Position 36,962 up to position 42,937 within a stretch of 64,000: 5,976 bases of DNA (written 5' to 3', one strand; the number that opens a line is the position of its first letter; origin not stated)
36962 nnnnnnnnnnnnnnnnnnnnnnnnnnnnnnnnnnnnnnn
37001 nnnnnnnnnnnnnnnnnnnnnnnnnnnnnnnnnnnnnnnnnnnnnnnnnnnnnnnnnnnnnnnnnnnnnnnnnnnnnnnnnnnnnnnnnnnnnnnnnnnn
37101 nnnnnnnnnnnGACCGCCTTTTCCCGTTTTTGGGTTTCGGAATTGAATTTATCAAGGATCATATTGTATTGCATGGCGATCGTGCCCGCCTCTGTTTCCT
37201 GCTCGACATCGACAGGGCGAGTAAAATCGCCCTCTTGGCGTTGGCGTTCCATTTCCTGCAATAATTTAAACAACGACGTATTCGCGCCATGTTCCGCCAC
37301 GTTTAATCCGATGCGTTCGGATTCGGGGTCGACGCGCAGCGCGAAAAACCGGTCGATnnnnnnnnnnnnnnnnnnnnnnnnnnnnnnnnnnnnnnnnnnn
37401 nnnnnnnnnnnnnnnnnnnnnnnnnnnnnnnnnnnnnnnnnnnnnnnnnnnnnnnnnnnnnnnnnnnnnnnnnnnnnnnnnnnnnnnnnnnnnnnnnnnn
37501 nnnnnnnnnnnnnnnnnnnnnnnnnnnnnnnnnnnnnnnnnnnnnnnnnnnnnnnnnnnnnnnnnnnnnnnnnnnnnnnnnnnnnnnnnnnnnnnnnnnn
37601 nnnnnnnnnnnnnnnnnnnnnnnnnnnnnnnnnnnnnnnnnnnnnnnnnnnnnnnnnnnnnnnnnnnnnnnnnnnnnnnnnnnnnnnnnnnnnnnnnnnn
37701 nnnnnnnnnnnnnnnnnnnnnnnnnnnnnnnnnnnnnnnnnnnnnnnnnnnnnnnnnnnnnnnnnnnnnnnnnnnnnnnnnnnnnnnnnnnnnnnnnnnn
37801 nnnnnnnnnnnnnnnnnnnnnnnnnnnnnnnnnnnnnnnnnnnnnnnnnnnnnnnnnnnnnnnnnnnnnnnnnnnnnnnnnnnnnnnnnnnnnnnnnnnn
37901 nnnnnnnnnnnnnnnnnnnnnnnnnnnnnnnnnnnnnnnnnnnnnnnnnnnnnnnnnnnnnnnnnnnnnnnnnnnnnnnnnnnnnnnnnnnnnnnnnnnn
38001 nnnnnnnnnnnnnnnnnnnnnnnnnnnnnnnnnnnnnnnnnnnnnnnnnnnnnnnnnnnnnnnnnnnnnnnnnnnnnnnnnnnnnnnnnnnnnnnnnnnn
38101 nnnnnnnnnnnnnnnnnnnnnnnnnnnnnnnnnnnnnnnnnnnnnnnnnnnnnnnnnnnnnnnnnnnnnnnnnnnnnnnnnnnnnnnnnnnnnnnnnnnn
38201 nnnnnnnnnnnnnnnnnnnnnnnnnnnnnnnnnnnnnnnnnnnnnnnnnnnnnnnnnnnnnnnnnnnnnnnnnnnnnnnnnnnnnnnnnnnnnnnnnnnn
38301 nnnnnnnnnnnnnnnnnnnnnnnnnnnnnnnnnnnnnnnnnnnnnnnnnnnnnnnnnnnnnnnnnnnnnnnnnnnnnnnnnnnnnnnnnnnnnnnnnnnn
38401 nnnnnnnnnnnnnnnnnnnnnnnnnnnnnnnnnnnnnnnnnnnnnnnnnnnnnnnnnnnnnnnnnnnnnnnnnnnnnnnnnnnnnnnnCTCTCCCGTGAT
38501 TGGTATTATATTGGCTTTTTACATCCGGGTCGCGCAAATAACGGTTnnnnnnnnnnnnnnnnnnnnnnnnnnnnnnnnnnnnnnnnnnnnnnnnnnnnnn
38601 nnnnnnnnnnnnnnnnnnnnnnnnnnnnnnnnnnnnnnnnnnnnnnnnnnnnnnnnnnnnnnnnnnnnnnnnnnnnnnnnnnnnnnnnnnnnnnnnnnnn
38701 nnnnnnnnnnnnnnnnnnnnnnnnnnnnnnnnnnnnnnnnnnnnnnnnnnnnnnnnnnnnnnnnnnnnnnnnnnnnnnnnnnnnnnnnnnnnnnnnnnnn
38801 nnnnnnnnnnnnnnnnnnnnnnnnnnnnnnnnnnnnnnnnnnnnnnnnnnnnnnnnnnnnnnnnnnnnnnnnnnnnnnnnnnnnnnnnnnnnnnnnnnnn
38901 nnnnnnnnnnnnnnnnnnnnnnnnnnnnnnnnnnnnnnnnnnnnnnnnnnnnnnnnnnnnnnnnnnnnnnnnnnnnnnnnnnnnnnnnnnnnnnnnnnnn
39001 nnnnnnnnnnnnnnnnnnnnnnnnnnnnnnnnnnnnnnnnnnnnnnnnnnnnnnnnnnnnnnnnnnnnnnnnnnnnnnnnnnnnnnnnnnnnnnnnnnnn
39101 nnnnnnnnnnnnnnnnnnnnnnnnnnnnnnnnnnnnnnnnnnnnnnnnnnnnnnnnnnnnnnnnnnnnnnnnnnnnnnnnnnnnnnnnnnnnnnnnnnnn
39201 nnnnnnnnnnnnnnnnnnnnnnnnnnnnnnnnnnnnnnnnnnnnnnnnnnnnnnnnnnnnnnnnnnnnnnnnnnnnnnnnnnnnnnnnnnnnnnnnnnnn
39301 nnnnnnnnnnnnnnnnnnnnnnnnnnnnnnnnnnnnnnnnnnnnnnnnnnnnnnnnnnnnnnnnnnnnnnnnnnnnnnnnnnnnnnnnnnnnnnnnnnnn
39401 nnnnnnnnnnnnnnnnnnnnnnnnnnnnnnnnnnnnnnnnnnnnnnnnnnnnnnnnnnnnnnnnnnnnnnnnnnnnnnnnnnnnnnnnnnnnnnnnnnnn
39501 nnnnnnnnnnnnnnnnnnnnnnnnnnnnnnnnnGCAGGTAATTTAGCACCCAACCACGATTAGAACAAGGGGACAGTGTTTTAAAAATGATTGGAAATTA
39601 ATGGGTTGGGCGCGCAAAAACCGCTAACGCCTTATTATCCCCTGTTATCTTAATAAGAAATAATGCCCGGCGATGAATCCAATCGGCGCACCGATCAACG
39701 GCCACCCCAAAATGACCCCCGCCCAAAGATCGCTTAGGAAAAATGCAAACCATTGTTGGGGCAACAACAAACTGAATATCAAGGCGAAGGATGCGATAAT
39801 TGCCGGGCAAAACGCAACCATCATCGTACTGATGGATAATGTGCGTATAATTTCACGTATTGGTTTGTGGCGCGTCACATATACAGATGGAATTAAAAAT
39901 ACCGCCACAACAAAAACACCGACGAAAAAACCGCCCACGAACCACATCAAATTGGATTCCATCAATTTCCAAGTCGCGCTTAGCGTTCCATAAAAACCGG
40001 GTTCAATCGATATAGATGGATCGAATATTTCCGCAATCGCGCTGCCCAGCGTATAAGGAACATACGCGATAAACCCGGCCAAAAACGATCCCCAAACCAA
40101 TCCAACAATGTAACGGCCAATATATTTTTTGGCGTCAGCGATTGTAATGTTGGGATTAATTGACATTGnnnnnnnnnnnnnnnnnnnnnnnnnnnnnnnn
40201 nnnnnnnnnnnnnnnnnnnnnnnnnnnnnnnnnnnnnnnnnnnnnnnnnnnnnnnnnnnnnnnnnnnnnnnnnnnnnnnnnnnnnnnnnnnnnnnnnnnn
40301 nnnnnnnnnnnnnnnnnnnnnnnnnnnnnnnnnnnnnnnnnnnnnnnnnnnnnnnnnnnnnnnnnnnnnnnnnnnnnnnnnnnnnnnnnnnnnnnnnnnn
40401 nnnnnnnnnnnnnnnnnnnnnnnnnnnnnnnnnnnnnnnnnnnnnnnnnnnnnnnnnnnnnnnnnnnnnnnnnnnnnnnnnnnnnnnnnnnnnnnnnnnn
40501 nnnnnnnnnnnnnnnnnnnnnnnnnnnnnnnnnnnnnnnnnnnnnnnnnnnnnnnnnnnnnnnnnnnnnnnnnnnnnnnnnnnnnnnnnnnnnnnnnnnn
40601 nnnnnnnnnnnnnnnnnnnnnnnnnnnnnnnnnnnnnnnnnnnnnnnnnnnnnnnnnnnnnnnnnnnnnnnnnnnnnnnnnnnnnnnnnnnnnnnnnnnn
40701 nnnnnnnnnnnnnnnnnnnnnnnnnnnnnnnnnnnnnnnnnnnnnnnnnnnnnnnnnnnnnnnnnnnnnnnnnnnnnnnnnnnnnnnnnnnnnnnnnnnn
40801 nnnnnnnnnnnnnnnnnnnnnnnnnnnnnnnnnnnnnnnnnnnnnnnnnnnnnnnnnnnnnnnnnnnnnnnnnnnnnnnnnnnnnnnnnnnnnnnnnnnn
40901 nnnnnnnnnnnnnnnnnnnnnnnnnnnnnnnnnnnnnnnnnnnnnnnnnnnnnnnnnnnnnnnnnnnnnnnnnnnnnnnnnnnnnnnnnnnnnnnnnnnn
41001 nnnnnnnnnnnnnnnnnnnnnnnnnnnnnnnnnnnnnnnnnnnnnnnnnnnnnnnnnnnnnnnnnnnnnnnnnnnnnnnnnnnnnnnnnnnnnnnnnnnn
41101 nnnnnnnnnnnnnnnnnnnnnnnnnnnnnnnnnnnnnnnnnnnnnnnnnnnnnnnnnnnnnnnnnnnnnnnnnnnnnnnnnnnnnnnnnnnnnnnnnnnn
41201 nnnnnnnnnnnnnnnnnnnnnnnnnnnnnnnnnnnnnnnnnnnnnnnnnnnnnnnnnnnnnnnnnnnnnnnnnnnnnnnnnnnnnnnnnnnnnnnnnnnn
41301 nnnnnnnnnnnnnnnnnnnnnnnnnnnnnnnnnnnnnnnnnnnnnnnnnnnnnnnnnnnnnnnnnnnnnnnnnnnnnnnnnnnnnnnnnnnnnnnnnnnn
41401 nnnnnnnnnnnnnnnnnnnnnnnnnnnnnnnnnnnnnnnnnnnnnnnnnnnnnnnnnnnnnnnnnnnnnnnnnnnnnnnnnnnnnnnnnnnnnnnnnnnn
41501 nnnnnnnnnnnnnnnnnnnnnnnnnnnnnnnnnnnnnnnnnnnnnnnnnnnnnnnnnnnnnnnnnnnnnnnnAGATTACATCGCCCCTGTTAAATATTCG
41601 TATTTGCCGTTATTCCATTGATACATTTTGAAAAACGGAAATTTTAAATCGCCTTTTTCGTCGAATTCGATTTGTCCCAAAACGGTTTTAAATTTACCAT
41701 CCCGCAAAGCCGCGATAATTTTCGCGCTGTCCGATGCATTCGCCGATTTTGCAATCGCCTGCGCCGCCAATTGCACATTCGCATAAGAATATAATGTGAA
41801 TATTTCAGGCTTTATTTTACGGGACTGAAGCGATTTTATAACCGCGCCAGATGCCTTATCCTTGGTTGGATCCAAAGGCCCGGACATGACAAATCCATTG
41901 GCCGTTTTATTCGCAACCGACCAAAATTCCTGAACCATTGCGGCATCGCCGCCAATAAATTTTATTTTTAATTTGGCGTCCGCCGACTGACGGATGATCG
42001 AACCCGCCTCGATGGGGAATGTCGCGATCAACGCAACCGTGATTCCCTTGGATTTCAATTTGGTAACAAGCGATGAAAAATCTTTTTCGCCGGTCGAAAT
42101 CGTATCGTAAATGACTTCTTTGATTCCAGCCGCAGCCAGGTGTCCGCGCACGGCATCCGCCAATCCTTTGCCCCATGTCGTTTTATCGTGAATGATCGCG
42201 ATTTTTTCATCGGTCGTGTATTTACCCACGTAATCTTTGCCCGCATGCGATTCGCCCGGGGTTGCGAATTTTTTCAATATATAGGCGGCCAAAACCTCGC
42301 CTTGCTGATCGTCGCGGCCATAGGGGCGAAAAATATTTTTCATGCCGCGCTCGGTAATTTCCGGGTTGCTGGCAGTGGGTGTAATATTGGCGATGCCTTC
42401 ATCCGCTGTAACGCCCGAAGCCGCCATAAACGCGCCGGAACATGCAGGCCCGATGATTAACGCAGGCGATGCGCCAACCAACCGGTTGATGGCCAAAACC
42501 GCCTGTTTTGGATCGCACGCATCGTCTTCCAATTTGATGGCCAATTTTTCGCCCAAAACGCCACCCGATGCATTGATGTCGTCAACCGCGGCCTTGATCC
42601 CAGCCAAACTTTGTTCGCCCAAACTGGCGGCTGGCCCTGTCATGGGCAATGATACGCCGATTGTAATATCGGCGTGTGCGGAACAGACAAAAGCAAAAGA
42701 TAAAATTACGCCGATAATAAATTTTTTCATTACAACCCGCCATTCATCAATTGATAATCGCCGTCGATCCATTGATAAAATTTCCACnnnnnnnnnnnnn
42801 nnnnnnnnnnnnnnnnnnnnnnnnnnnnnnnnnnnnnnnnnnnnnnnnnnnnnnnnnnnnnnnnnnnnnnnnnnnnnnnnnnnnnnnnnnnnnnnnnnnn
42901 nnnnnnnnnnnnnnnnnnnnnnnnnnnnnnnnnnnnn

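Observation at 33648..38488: Ammonium-transporter/histidine-kinase fusion convergent with a PAS-HK-REC-Hpt tripartite kinase: a candidate ammonium-sensing phosphorelay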

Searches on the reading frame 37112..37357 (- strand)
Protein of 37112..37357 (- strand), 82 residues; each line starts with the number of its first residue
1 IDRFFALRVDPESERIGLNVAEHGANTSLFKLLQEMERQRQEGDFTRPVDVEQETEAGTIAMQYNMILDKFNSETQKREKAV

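Call 36: find_related_loci(query=A2, collection=metagenome_contigs, flank=10000)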
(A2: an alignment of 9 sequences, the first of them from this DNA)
Query A2 (82 aa) in metagenome_contigs; peptide patterns used: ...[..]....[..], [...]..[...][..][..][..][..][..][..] (x = any residue, [..] = any of these).
371 stretches matched a pattern; 296 encode a relative of the query (tblastn E <= 1e-3); the best 80 are kept; 80 distinct loci.
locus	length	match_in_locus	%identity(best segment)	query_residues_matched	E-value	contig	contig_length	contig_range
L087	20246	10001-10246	96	1-82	3e-51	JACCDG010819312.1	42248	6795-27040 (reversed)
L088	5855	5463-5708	89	1-82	1e-49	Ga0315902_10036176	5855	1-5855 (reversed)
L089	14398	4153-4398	89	1-82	1e-48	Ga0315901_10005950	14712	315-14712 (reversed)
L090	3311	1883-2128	85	1-82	2e-47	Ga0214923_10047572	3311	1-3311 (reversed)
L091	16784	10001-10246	72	1-82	3e-37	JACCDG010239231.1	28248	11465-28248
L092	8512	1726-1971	72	1-82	3e-37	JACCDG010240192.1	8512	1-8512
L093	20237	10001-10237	71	1-79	9e-37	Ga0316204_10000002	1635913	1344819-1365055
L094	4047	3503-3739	62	1-79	2e-30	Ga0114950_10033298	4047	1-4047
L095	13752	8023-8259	61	1-79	2e-30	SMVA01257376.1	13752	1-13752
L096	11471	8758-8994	61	1-79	2e-30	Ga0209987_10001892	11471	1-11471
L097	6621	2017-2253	58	1-79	1e-29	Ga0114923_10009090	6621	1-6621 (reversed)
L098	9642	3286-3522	59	1-79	2e-29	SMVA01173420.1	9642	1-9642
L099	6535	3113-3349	59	1-79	2e-29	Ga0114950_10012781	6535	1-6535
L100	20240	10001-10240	59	1-80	7e-29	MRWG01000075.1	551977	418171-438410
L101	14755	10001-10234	58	2-79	1e-28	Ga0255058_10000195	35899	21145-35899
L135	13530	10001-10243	57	1-81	1e-25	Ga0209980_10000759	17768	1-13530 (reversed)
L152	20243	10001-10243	54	1-81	5e-24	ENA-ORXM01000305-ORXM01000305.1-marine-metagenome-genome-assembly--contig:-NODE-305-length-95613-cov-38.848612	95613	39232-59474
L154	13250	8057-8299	54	1-81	5e-24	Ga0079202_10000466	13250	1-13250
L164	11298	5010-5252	49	1-81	5e-23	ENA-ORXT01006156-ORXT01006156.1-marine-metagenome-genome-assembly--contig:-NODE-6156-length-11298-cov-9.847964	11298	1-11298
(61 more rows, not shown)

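Call 47: search_protein_families(library=pfam, alignment_id=A2, max_evalue=10)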
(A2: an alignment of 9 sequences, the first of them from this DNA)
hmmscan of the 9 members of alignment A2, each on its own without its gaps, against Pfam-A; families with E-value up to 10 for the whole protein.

A. member 1, seq(82 aa): 2 families
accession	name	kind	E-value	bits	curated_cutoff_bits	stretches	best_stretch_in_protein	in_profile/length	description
PF00672.30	HAMP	-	0.14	12.9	25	1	38-67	18-47/53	HAMP domain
PF00909.26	Ammonium_transp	-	0.22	10.6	23.2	1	2-26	373-397/399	Ammonium Transporter Family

B. families by the number of members that match (of 9 scanned): 5 families
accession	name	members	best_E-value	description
PF00909.26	Ammonium_transp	6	0.17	Ammonium Transporter Family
PF00672.30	HAMP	3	0.00071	HAMP domain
PF00970.30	FAD_binding_6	1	0.025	Oxidoreductase FAD-binding domain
PF09186.17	DUF1949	1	0.083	Domain of unknown function (DUF1949)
PF16365.12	EutK_C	1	0.12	Ethanolamine utilization protein EutK C-terminus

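Call 63: search_protein_families(library=pfam, proteins=[L089:5166-5537:-, L091:10986-11357:-, L090:2885-3310:-, L093:11053-11427:-, L093:5852-7909:+], max_evalue=0.001)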
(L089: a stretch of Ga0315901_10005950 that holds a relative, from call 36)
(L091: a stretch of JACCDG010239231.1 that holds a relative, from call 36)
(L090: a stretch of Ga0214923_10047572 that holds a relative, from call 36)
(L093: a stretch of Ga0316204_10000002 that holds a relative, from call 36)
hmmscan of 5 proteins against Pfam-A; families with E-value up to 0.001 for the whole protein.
L089:5166-5537:- (124 aa): 1 family
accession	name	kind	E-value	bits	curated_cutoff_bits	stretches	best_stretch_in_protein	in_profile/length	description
PF01627.28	Hpt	-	1.1e-10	42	24.6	1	33-103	2-72/84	Hpt domain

L091:10986-11357:- (124 aa): 1 family
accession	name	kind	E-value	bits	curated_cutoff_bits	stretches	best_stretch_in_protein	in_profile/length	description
PF01627.28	Hpt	-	1.1e-14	54.8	24.6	1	31-117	1-83/84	Hpt domain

L090:2885-3310:- (142 aa): 1 family
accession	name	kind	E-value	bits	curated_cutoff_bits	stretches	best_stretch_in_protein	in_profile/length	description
PF01627.28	Hpt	-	7.7e-12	45.7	24.6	1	50-125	2-77/84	Hpt domain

L093:11053-11427:- (125 aa): 1 family
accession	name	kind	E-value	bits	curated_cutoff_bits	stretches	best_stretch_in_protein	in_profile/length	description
PF01627.28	Hpt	-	9.9e-17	61.4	24.6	1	32-119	2-84/84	Hpt domain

L093:5852-7909:+ (686 aa): 4 families
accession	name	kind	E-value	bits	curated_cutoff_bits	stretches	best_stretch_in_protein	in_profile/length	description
PF00072.30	Response_reg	-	5.3e-33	114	30.2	1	550-662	1-110/111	Response regulator receiver domain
PF02518.31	HATPase_c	-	1.9e-21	77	26.4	1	271-383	2-109/111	Histidine kinase-, DNA gyrase B-, and HSP90-like ATPase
PF00512.31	HisKA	-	2.7e-06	27.8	26.9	1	159-220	2-63/66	His Kinase A (phospho-acceptor) domain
PF23198.2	PDE8A_N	-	0.00022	21.6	29.6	0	547-639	9-102/147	PDE8A-like, N-terminal domain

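Call 67: search_protein_families(library=pfam, proteins=[L152:12608-12997:+, L164:7368-7763:+, L154:10664-10990:+, L152:8846-12604:+, L164:3786-7364:+, L135:8858-12562:+], max_evalue=0.001)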
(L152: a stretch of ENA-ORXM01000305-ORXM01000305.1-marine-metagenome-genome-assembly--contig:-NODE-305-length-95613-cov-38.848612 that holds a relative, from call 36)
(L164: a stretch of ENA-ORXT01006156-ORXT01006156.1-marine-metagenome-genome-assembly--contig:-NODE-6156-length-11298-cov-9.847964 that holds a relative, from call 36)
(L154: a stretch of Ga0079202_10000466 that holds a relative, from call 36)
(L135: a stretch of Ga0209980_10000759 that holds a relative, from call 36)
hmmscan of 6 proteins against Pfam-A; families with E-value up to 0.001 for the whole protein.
L152:12608-12997:+ (130 aa): 0 families

L164:7368-7763:+ (132 aa): 0 families

L154:10664-10990:+ (109 aa): 0 families

L152:8846-12604:+ (1253 aa): 8 families
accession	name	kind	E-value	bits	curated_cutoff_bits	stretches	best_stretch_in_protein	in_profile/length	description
PF00909.26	Ammonium_transp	-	4.2e-107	358.8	23.2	1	25-411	2-397/399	Ammonium Transporter Family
PF00072.30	Response_reg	-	6.3e-42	142.7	30.2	2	1127-1243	1-111/111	Response regulator receiver domain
PF02518.31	HATPase_c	-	8.6e-34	116.8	26.4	1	723-838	1-110/111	Histidine kinase-, DNA gyrase B-, and HSP90-like ATPase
PF00512.31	HisKA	-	2.1e-20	73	26.9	1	611-676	1-66/66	His Kinase A (phospho-acceptor) domain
PF00989.32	PAS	-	3.2e-09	37.2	22.6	1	475-589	2-113/113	PAS fold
PF13426.13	PAS_9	-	2.1e-06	28.4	27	1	492-591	9-103/103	PAS domain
PF08448.16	PAS_4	-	1.5e-05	25.6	23.1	1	480-593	1-109/110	PAS fold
PF13188.13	PAS_8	-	1.7e-05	25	21.8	1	476-530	3-54/65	PAS domain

L164:3786-7364:+ (1193 aa): 7 families
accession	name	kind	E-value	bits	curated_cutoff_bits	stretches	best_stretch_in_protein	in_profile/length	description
PF00909.26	Ammonium_transp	-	2e-104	349.9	23.2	1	46-434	2-397/399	Ammonium Transporter Family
PF00072.30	Response_reg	-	1.8e-43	147.6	30.2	2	1071-1185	1-110/111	Response regulator receiver domain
PF02518.31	HATPase_c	-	5.3e-31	107.8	26.4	1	746-859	1-108/111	Histidine kinase-, DNA gyrase B-, and HSP90-like ATPase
PF00512.31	HisKA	-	8e-21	74.3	26.9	1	634-699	1-66/66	His Kinase A (phospho-acceptor) domain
PF00989.32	PAS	-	2.6e-07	31.1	22.6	1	498-612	2-113/113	PAS fold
PF08448.16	PAS_4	-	5.4e-05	23.8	23.1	1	503-616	1-109/110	PAS fold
PF13188.13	PAS_8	-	5.7e-05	23.3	21.8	1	499-554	3-55/65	PAS domain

L135:8858-12562:+ (1235 aa): 7 families
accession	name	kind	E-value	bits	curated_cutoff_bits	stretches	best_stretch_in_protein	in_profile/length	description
PF00909.26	Ammonium_transp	-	2.7e-120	402.2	23.2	1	20-407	2-397/399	Ammonium Transporter Family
PF00072.30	Response_reg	-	3.9e-46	156.2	30.2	3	1056-1124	1-69/111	Response regulator receiver domain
PF02518.31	HATPase_c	-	1.5e-29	103.1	26.4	1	767-882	1-110/111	Histidine kinase-, DNA gyrase B-, and HSP90-like ATPase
PF00512.31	HisKA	-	3.3e-21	75.5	26.9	1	655-720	1-66/66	His Kinase A (phospho-acceptor) domain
PF13185.12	GAF_2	-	3.3e-13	50.5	28.6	1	492-634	7-136/136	GAF domain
PF01590.32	GAF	-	1.3e-07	32.6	22.4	1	534-631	38-131/133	GAF domain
PF23198.2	PDE8A_N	-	5.1e-05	23.7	29.6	0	1060-1125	19-83/147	PDE8A-like, N-terminal domain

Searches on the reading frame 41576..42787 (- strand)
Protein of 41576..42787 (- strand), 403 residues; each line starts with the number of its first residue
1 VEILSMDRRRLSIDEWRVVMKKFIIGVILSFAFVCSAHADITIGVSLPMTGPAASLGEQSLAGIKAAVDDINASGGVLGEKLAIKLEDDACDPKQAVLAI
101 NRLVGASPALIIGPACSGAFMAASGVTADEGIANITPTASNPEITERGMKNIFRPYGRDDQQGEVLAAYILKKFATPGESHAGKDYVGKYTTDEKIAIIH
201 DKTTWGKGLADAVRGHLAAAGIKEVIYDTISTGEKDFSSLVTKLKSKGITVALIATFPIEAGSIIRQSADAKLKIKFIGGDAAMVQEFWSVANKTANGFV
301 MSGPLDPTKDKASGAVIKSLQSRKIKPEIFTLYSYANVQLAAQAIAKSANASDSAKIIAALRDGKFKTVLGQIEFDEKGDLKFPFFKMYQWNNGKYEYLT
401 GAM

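Call 8: search_protein_families(library=pfam, proteins=[window:41576-42787:-], max_evalue=0.001)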
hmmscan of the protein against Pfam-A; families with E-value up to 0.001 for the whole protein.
window:41576-42787:- (403 aa): 3 families
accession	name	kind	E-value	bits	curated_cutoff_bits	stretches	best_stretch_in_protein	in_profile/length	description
PF13458.12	Peripla_BP_6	-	2.9e-47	162.4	31.7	1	41-379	2-327/343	Periplasmic binding protein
PF01094.35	ANF_receptor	-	4.3e-22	79.1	25.4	2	62-170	4-114/353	Receptor family ligand binding region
PF13433.12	Peripla_BP_5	-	4.7e-10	39.5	27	1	41-104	1-64/363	Periplasmic binding protein domain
